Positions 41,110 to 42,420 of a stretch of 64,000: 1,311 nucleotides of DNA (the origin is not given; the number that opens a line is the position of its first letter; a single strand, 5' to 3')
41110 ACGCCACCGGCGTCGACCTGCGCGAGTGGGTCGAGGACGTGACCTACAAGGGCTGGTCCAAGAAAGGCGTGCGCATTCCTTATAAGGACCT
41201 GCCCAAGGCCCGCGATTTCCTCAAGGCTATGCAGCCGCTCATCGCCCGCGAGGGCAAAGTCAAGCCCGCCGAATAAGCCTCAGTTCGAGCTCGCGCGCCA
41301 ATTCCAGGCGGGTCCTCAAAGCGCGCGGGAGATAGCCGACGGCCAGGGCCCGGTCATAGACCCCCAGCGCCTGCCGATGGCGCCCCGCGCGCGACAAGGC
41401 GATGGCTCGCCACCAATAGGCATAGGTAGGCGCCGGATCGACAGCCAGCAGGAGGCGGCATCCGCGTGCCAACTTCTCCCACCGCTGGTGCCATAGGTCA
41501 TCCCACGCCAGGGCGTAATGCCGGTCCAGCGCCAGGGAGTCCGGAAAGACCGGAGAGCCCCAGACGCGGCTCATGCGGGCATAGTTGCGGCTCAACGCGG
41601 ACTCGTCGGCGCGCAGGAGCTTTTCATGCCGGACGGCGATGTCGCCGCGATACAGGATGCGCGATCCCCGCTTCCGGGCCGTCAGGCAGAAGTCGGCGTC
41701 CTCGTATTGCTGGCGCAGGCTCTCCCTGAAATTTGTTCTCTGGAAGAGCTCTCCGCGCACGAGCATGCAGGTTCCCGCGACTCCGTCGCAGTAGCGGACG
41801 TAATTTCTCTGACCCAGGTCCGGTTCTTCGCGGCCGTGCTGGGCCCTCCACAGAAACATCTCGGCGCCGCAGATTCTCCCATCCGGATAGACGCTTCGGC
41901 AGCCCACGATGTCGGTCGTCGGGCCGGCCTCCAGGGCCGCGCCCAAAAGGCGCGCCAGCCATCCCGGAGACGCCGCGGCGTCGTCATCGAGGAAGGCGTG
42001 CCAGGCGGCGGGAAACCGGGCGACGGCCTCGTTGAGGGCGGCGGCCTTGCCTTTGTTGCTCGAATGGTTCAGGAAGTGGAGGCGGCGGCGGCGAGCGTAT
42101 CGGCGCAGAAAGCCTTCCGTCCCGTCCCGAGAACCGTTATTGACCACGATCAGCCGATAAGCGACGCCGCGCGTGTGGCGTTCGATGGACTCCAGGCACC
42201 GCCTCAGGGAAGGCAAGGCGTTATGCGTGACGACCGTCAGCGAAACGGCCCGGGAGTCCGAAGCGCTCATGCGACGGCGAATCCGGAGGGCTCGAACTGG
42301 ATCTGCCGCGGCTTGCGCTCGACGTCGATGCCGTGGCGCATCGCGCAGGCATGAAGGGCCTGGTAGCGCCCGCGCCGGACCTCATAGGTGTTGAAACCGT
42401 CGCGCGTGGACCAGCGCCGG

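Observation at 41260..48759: Glycan-assembly locus with two paralogous B12-binding radical-SAM enzymes, each paired with a GT2, plus a third GT2 and a Wzm/Wzt exporter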

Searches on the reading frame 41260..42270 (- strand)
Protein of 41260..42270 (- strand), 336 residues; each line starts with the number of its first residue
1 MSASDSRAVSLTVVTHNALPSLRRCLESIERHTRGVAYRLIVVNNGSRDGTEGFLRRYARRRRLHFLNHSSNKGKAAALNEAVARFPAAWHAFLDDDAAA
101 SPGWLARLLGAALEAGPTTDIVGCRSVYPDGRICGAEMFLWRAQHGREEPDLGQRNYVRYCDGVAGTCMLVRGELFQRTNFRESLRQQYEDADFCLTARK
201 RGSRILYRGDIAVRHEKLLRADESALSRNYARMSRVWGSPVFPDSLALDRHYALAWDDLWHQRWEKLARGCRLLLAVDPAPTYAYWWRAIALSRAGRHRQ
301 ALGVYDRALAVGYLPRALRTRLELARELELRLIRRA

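Call 3: search_protein_families(library=pfam, proteins=[window:41260-42270:-], max_evalue=0.01)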
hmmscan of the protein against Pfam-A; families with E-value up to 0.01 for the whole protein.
window:41260-42270:- (336 aa): 4 families
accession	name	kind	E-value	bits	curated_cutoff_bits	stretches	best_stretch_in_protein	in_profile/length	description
PF00535.33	Glycos_transf_2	-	1.6e-22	80.7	23.3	1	10-132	1-123/168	Glycosyl transferase family 2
PF13641.12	Glyco_tranf_2_3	-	1.5e-13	51.7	27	1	9-217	3-213/230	Glycosyltransferase like family 2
PF13704.12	Glyco_tranf_2_4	-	0.00045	21.1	27.5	1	26-97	7-81/98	Glycosyl transferase family 2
PF13632.12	Glyco_trans_2_3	-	0.00061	20.1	27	1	93-289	4-163/198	Glycosyl transferase family group 2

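Call 4: search_protein_families(library=ncbifam, proteins=[window:41260-42270:-], max_evalue=0.001)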
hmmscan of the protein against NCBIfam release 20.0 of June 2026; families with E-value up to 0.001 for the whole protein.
window:41260-42270:- (336 aa): 11 families
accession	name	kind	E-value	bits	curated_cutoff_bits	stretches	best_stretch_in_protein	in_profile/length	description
TIGR03965.1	mycofact_glyco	equivalog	1.6e-21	76.7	280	1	5-217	72-282/467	mycofactocin biosynthesis glycosyltransferase MftF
NF041875.1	EPS_EpsD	equivalog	2.3e-15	56.8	370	1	9-238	1-224/325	exopolysaccharide biosynthesis glycosyltransferase EpsD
NF007482.0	PRK10073.1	equivalog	6.8e-10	38.4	423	1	4-126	3-122/334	glycosyltransferase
NF038302.1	EPS_HpsE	equivalog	1.4e-09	37.3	300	1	10-107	4-106/307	hormogonium polysaccharide biosynthesis glycosyltransferase HpsE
TIGR03937.1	PgaC_IcaA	equivalog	9.7e-09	34.7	422.3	1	4-99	42-137/407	poly-beta-1,6-N-acetyl-D-glucosamine synthase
NF047683.1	TeichurnBiosyTuaG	equivalog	1.9e-07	31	400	1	7-107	6-106/252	teichuronic acid biosynthesis protein TuaG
NF041394.1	GtaseAglG_Halo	equivalog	2.3e-05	23.8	440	1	12-110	8-105/304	glucosyl-dolichyl phosphate glucuronosyltransferase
TIGR04283.1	glyco_like_mftF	equivalog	2.4e-05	24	182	1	10-213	2-184/221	TIGR04283 family arsenosugar biosynthesis glycosyltransferase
TIGR03111.1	glyc2_xrt_Gpos1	hypoth_equivalog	0.00018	20.5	363.95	1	9-85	51-129/439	TIGR03111 family XrtG-associated glycosyltransferase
TIGR01556.1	rhamnosyltran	subfamily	0.00026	20.3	200.55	1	27-215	12-200/281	rhamnosyltransferase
TIGR04242.1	nodulat_NodC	equivalog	0.00062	18.8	550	1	11-103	52-147/395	chitooligosaccharide synthase NodC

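Call 33: search_solved_structures(query=window:41260-42270:-, max_evalue=0.01)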
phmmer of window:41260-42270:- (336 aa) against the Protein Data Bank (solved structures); distinct sequences matched with E-value up to 0.01: 8.
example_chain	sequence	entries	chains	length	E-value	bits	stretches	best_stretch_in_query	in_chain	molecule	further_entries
5hea_A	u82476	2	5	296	5e-08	35.8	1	7-124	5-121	Putative glycosyltransferase (GalT1)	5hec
2z87_A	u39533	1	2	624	8.5e-05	25.2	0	9-102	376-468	Chondroitin synthase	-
2z86_A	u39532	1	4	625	8.5e-05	25.2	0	9-102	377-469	Chondroitin synthase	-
6p61_A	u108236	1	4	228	0.00012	24.7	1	8-126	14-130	Glycosyltransferase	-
3l7i_A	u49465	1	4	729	0.00031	23.4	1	10-98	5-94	Teichoic acid biosynthesis protein F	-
3l7m_A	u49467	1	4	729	0.00031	23.4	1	10-98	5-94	Teichoic acid biosynthesis protein F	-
3l7j_A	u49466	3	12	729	0.00031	23.4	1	10-98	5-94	Teichoic acid biosynthesis protein F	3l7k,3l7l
2vyi_A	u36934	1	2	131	0.009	18.6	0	267-331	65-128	SGTA PROTEIN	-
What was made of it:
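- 41260..42270 (-): GT2a, 336 aa. A soluble GT-A glycosyltransferase with a helical-repeat (TPR-like) C-terminal extension of about 90 aa. Translationally coupled to rSAM#1 through an ATGA overlap. C-terminal residues 267-331 give a weak match to the TPR protein SGTA (E=0.009, call 33).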

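Call 56: find_homologous_proteins(query=window:41260-42270:-, max_evalue=1e-15)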
Query window:41260-42270:- (336 aa): 4 proteins with E <= 1e-15 among 8000 candidates.
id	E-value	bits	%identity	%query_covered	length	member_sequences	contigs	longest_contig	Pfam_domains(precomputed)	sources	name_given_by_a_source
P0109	1.7e-223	759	100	100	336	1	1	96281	PF13641.13,PF00535.33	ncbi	-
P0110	1.8e-129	450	62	99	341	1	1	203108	PF13641.13,PF00535.33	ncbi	-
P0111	1.5e-66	243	41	96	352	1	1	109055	PF13632.13,PF13641.13,PF00535.33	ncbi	-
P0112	1.2e-16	79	37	52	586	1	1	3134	PF13641.13,PF00534.27,PF13524.13,PF00535.33,PF20706.4,PF13692.13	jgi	jgi:GT2 family glycosyltransferase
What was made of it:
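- Tried and rejected: GT2a had only three usable homologs (call 56).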

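Call 59: find_encoding_contigs(protein=P0111, flank=10000, max_places=1)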
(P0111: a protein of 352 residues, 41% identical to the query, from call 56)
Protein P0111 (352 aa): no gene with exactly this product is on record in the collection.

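Call 63: predict_structure(alignment_id=A2)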
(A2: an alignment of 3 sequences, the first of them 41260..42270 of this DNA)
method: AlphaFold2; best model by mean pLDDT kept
length: 336 residues; sequences in the alignment: 3
mean_pLDDT: 55.3   pTM: 0.42
mean pLDDT of the five models: 55.3, 54.5, 54.3, 53.6, 51.5
residues with pLDDT >= 90: 29; 70-90: 77; 50-70: 90; < 50: 140
segments of 3 or more residues with pLDDT < 50: 1-6, 99-104, 115-222, 232-245
pLDDT, mean of each block of 10 residues (from residue 1): 50 72 76 72 72 77 71 55 60 56 52 45 28 30 27 28 28 26 23 30 27 28 50 40 49 70 89 69 76 93 87 60 89 87
secondary structure, 60 per line:
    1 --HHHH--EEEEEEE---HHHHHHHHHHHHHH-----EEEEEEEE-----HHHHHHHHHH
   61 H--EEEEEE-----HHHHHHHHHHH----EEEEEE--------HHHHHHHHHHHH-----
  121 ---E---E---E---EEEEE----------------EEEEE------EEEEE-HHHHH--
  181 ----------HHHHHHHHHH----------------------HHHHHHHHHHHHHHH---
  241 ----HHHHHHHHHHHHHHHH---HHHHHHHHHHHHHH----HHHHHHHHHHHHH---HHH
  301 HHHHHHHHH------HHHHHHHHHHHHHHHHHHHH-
elements in order: H3-6 E9-15 H19-32 E38-45 H51-61 E64-69 H75-85 E90-95 H104-115 E136-140 E157-161 E168-172 H174-178 H191-200 H223-237 H245-260 H264-277 H282-294 H298-309 H316-335
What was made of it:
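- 41260..42270 (-): Five helices at pLDDT 70-93 in an otherwise poor model (call 63).
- Tried and rejected: Its AF2 model is poor (pLDDT 55, call 63), so I ran no fold search on it.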
